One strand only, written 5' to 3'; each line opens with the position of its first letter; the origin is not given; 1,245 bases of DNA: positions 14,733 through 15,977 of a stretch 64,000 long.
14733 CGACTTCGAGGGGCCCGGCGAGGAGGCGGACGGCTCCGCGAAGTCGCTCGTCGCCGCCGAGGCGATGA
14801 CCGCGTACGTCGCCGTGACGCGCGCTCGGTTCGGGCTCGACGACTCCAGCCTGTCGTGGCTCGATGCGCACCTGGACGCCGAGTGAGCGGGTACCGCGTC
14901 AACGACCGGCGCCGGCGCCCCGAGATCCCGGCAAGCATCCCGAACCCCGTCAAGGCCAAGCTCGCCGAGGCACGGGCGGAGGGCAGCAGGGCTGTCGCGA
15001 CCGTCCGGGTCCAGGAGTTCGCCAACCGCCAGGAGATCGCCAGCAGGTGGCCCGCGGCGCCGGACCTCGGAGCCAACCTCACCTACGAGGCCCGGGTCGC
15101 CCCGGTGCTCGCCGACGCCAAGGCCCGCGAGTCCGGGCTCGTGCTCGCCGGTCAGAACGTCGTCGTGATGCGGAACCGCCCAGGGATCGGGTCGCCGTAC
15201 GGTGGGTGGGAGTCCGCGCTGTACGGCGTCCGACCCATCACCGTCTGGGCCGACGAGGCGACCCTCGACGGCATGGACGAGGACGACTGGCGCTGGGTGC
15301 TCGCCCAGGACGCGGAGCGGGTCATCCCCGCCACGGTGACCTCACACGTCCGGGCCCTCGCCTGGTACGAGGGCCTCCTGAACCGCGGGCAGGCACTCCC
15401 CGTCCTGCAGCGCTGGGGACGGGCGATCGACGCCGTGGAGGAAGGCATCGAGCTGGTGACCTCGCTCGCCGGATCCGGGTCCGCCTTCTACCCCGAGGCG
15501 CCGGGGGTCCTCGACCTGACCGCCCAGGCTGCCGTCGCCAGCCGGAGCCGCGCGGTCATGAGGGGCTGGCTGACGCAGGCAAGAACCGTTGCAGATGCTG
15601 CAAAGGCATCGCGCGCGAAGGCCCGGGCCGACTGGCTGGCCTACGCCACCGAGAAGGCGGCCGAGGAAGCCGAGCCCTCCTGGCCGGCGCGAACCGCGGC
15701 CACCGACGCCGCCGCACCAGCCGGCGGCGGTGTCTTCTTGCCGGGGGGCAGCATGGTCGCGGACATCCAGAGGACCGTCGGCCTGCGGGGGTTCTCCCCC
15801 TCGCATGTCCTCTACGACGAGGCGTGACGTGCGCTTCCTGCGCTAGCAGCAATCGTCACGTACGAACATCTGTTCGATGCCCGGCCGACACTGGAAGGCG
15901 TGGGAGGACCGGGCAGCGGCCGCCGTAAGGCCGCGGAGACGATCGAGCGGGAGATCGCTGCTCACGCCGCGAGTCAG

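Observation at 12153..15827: Accessory island between the tail-fibre and packaging modules: leftward HTH regulator, divergent control region, and an SOS-boxed SF1 helicase with a coupled 315-aa partner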

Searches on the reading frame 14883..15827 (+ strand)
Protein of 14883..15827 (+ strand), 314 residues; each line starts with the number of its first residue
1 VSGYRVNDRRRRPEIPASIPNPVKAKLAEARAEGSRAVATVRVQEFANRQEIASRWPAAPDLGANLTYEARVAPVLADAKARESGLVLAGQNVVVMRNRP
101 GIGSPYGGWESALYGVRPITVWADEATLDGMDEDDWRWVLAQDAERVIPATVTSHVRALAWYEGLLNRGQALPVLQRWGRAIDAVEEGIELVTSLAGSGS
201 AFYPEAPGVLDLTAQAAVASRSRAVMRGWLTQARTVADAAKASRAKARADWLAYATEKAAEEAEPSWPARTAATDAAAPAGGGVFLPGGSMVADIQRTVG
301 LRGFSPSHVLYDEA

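Call 3: search_protein_families(library=pfam, proteins=[window:14883-15827:+], max_evalue=0.1)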
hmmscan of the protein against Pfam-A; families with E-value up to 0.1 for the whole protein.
window:14883-15827:+ (314 aa): 0 families

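Call 4: search_protein_families(library=phrogs, proteins=[window:14883-15827:+], max_evalue=0.01)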
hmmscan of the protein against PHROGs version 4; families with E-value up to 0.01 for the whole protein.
window:14883-15827:+ (314 aa): 0 families

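Call 6: search_protein_families(library=padloc, proteins=[window:14883-15827:+], max_evalue=0.01)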
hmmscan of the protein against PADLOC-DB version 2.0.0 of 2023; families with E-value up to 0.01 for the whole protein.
window:14883-15827:+ (314 aa): 0 families

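Call 7: search_protein_families(library=ncbifam, proteins=[window:14883-15827:+], max_evalue=0.01)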
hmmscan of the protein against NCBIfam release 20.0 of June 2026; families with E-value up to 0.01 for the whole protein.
window:14883-15827:+ (314 aa): 0 families

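Call 10: search_dna_similar(query=window:14883-15827:+, collection=phages, mode=protein, max_rows=25, max_evalue=0.01)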
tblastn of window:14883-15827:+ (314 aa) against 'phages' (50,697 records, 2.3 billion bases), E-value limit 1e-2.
No match.
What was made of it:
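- There is no similarity to any known antirepressor or directionality factor, and no tblastn match in 50,697 phage records (call 10).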

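Call 13: find_homologous_proteins(query=window:14883-15827:+, max_evalue=0.001)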
Query window:14883-15827:+ (314 aa): 1 proteins with E <= 0.001 among 8000 candidates.
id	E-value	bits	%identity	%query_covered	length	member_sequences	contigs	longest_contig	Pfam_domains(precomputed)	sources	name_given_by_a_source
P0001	9.3e-198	674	100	100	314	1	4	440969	-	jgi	jgi:hypothetical protein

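Call 15: find_encoding_contigs(protein=P0001, flank=10000, max_places=6)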
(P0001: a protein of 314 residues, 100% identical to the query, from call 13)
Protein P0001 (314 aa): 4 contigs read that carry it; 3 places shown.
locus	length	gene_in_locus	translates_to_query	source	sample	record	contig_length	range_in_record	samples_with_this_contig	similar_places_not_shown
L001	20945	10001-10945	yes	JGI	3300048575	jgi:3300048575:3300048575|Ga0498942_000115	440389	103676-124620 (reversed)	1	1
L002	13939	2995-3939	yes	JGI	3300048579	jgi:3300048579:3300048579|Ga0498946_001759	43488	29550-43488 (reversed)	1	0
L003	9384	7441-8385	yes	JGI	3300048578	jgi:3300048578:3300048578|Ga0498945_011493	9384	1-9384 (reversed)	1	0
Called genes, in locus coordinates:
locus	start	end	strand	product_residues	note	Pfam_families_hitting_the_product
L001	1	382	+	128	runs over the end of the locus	-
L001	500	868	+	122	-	-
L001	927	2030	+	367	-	PF01471:PG_binding_1, PF09374:PG_binding_3 (faint), PF01471:PG_binding_1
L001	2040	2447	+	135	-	-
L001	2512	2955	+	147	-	-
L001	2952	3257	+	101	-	-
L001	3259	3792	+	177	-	-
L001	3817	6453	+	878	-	PF02018:CBM_4_9 (faint), PF07484:Collar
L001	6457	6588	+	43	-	-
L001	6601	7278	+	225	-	-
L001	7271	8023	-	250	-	-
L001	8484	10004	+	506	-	PF13245:AAA_19, PF13604:AAA_30 (weak), PF01443:Viral_helicase1 (faint), PF00580:UvrD-helicase (weak), PF13361:UvrD_C (weak), PF13538:UvrD_C_2 (faint)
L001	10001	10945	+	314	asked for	-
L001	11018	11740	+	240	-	-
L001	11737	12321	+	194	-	PF13560:HTH_31 (faint)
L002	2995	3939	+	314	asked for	-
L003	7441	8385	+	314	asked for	-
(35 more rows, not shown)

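Call 21: search_protein_representatives(protein=window:14883-15827:+)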
Query: 314 residues. Proteins with E-value up to 0.001 (for the whole library): 10; up to 1e-10: 10; up to 1e-30: 1. The best 10 are listed.
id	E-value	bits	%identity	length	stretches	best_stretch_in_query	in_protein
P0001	3.0e-198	674.0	100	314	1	1-314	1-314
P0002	4.6e-29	118.4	39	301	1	17-290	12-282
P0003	3.7e-27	112.1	39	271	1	23-254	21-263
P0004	3.7e-27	112.1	37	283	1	8-268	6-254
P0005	3.2e-25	105.8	35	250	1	22-252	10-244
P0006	3.7e-22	95.7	37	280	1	22-265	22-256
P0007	1.6e-20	90.3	42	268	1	59-257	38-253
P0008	2.1e-20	89.9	35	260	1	24-255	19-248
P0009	3.7e-20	89.2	38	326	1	22-252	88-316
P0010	5.6e-12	62.3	36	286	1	12-256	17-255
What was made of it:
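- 14883..15827 (+): Orphan 314-aa protein. Its GTG start overlaps the helicase TGA stop. Only 9 relatives were found among 1.84 billion representative proteins (call 21).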

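Call 23: find_homologous_proteins(query=A1, max_evalue=0.001)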
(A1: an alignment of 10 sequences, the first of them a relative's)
Query A1 (10 sequences) (314 aa, profile of the alignment): 4 proteins with E <= 0.001 among 8000 candidates.
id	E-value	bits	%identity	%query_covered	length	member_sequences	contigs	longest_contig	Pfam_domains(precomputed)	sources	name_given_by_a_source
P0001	1.3e-88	315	100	100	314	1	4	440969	-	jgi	jgi:hypothetical protein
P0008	2.0e-85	305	34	72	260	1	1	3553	-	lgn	-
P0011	8.4e-63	231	33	75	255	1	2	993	-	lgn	-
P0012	1.0e-54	204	35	61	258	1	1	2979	-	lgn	-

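Call 24: find_encoding_contigs(protein=P0008, flank=10000)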
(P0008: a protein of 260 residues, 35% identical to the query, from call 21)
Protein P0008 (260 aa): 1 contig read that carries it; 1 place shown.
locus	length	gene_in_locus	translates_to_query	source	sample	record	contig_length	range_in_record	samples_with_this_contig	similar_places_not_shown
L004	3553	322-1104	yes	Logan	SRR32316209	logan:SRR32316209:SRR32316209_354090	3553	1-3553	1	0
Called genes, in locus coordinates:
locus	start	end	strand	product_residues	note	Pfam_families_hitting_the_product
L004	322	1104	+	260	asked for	-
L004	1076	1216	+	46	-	-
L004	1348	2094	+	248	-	-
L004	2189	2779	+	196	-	-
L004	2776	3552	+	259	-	?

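Call 25: find_encoding_contigs(protein=P0012, flank=10000)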
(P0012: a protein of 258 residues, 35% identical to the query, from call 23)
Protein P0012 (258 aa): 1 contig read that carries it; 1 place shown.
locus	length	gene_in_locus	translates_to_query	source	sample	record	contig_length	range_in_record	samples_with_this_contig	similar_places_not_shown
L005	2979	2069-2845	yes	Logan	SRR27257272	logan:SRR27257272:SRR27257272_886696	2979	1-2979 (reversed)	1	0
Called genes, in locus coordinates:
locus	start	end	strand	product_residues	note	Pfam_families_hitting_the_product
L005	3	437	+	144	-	?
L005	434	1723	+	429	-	-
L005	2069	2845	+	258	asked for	-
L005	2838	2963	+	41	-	-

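Call 26: find_encoding_contigs(protein=P0002, flank=10000)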
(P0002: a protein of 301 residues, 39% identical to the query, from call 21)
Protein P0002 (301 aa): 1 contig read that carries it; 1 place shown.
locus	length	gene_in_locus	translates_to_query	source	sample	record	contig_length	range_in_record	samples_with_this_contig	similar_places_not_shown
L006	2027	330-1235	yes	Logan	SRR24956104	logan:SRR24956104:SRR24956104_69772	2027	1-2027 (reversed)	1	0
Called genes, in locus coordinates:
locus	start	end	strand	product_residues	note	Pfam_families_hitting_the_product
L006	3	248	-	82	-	?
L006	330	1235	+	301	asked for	-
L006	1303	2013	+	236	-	-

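Call 29: find_related_loci(query=A1, collection=viral_contigs, flank=10000)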
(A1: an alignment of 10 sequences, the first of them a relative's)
Query A1 (314 aa) in viral_contigs; peptide patterns used: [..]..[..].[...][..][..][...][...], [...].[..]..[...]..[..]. (x = any residue, [..] = any of these).
77 stretches matched a pattern; 2 encode a relative of the query (tblastn E <= 1e-3); 2 distinct loci.
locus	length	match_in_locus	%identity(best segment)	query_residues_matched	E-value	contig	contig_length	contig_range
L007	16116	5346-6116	37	23-257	4e-27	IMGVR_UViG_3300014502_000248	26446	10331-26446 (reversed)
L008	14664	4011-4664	33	39-252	7e-23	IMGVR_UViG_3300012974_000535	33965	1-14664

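Call 41: predict_structure(alignment_id=A1)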
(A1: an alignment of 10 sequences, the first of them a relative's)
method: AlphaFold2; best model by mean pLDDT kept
length: 314 residues; sequences in the alignment: 10
mean_pLDDT: 66.1   pTM: 0.60
mean pLDDT of the five models: 66.1, 59.1, 58.4, 53.5, 51.0
residues with pLDDT >= 90: 38; 70-90: 122; 50-70: 69; < 50: 85
segments of 3 or more residues with pLDDT < 50: 1-15, 35-37, 83-85, 102-108, 270-314
pLDDT, mean of each block of 10 residues (from residue 1): 34 48 56 51 71 78 59 58 53 74 45 58 83 86 80 86 79 91 95 83 61 89 88 88 92 86 61 42 31 30 29 29
secondary structure, 60 per line:
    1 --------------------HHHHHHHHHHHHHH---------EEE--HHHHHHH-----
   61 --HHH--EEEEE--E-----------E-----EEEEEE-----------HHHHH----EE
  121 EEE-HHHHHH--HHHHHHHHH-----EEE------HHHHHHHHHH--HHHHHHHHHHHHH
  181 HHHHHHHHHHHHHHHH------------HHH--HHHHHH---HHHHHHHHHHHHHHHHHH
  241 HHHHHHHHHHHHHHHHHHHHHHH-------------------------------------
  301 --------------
elements in order: H21-34 E44-46 H49-55 E68-72 E93-98 H110-114 E119-123 H125-130 H133-141 E147-149 H156-165 H168-196 H214-219 H223-263
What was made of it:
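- Tried and rejected: Partner function from fold: the AlphaFold model is of moderate quality (pLDDT 66, call 41).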

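Call 43: search_solved_structures(query=A1, max_evalue=1)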
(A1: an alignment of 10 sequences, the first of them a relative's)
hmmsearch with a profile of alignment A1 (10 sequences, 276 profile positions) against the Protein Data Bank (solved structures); distinct sequences matched with E-value up to 1: 0.

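Call 54: search_protein_families(library=pfam, proteins=[L008:2430-3278:-, L008:1236-2423:+, L008:520-1239:+, L005:434-1723:+, L005:3-437:+, L007:46-2739:+, L007:2736-3071:-, L007:3356-3808:+, L007:3802-5331:+, L008:3338-3646:+], max_evalue=0.01)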
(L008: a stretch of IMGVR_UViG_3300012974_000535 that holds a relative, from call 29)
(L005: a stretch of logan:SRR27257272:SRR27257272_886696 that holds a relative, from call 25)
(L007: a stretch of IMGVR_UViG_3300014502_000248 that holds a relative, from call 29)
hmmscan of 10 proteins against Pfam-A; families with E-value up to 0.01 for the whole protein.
L008:2430-3278:- (282 aa): 3 families
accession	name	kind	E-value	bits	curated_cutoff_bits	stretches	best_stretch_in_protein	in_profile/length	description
PF10910.14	Phage_gene29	-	0.0019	18.9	29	1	169-257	29-112/124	Phage gene 29 protein family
PF13384.12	HTH_23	-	0.004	17.4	24.6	0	246-280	5-39/50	Homeodomain-like domain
PF13560.12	HTH_31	-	0.0059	17.3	27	0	257-281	13-37/64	Helix-turn-helix domain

L008:1236-2423:+ (395 aa): 3 families
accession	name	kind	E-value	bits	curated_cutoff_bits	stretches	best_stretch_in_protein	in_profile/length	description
PF24827.1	AstE_AspA_cat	-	2.8e-07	30.7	25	1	64-127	5-64/192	Succinylglutamate desuccinylase/Aspartoacylase catalytic domain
PF00246.29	Peptidase_M14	-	4.7e-05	23.6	21.6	1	32-129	15-135/286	Zinc carboxypeptidase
PF10994.13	DUF2817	-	0.0038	17.2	23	1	56-134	47-125/341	Protein of unknown function (DUF2817)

L008:520-1239:+ (239 aa): 0 families

L005:434-1723:+ (429 aa): 0 families

L005:3-437:+ (144 aa): 2 families
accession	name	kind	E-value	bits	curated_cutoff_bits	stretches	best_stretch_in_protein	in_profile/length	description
PF01391.23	Collagen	-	5.8e-15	55.2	27.2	2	43-100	1-58/60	Collagen triple helix repeat (20 copies)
PF24243.1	Phage_tail_C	-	1.9e-10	40.4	23.7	1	118-143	1-26/26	Phage tail tip domain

L007:46-2739:+ (897 aa): 0 families

L007:2736-3071:- (111 aa): 0 families

L007:3356-3808:+ (150 aa): 1 family
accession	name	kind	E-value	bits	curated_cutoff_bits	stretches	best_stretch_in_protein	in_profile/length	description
PF24623.2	Phage_zn_bind_8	-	9.2e-05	22.5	24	1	74-117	11-45/57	Putative DNA-binding phage zinc finger domain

L007:3802-5331:+ (509 aa): 6 families
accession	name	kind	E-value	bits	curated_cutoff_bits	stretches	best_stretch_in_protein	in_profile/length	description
PF13361.12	UvrD_C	-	1.1e-09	38.6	25.6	1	432-493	282-343/350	UvrD-like helicase C-terminal domain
PF00580.27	UvrD-helicase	-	3.2e-09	37.3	23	1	229-273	212-258/271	UvrD/REP helicase N-terminal domain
PF13245.12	AAA_19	-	2.4e-08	34.7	25.1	1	36-268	2-131/134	AAA domain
PF13604.12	AAA_30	-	6.4e-08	33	27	1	31-112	2-82/191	AAA domain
PF13538.12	UvrD_C_2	-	1.5e-07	31.6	27.4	1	438-491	2-47/52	UvrD-like helicase C-terminal domain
PF01443.25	Viral_helicase1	-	9.3e-06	26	21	0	215-265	44-96/228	Viral superfamily 1 RNA helicase core domain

L008:3338-3646:+ (102 aa): 0 families

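Call 58: find_related_loci(query=A2, collection=genome_contigs, flank=10000)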
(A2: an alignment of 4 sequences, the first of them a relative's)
Query A2 (314 aa) in genome_contigs; peptide patterns used: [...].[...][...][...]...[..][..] (x = any residue, [..] = any of these).
59 stretches matched a pattern, but none encodes a relative of the query by tblastn (E <= 1e-3).
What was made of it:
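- Tried and rejected: Partner outside this lineage: a scan of 185,579 species genomes with one pattern found nothing (call 58).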

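Call 59: find_related_loci(query=A2, collection=metagenome_contigs, flank=10000)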
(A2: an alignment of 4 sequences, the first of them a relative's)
Query A2 (314 aa) in metagenome_contigs; peptide patterns used: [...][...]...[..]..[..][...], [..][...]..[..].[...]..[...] (x = any residue, [..] = any of these).
600 stretches matched a pattern (row limit reached: there are more); 1 encode a relative of the query (tblastn E <= 1e-3); 1 distinct loci.
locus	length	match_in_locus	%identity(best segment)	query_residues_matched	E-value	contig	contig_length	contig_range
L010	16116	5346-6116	37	23-257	2e-27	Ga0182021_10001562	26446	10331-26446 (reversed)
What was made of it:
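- The pair was found only in this phage lineage: there were none in 185,579 species genomes using the one pattern scanned, and only L007 again in metagenomes (calls 58, 59).
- Tried and rejected: The metagenome scan re-found only L007 (call 59).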

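Call 101: fold_search(model_id=the predicted structure, library=viral)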
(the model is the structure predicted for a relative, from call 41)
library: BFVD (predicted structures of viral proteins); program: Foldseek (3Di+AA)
matches with E <= 10: 57; with E <= 0.001: 0
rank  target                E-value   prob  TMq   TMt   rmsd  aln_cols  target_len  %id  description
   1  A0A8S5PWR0            5.7e-01  0.20  0.15  0.21  15.8       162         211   12  Transmembrane protein [Myoviridae sp. ctgsk7]
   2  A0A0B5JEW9            5.7e-01  0.13  0.21  0.25  22.5       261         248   15  Uncharacterized protein [Pandoravirus inopinatum]
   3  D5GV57                9.1e-01  0.30  0.21  0.32   7.0       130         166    8  Hypothetical phage protein [Campylobacter phage CP220]
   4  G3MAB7                1.0e+00  0.06  0.11  0.14  17.4       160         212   11  Gp376 [Bacillus phage G]
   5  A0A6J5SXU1            1.6e+00  0.07  0.13  0.08  22.7       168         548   15  Uncharacterized protein [uncultured Caudovirales phage]
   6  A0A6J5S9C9            1.7e+00  0.20  0.16  0.23  13.8       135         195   12  Uncharacterized protein [uncultured Caudovirales phage]
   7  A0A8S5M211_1          2.1e+00  0.08  0.15  0.05  16.8       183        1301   13  Minor tail protein [Siphoviridae sp. ctxjx4]
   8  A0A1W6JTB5            2.2e+00  0.54  0.24  0.64   4.8       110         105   14  (no name in the UniProt tables at hand)
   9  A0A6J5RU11            2.2e+00  0.04  0.10  0.15  16.0       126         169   16  Uncharacterized protein [uncultured Caudovirales phage]
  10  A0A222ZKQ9            2.2e+00  0.02  0.11  0.12  21.5       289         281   17  Tail assembly chaperone [Mycobacterium phage Hurricane]
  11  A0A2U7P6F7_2          2.5e+00  0.06  0.14  0.05  18.4       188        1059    8  (no name in the UniProt tables at hand)
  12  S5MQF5                2.6e+00  0.02  0.12  0.08  18.9       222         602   17  Uncharacterized protein [Sinorhizobium phage phiM12]
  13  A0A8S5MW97            2.8e+00  0.07  0.13  0.22  14.4       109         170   12  Uncharacterized protein [Siphoviridae sp. ctsBB38]
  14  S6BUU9                2.9e+00  0.04  0.11  0.07  22.9       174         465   16  Putative tail lysin [Bacillus phage phiNIT1]
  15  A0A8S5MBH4            3.1e+00  0.09  0.16  0.29  10.5       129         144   13  Uncharacterized protein (Fragment) [Myoviridae sp. ct9Fw19]
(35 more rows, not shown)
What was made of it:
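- Tried and rejected: Foldseek against viral structures gave E>=0.57 (call 101).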
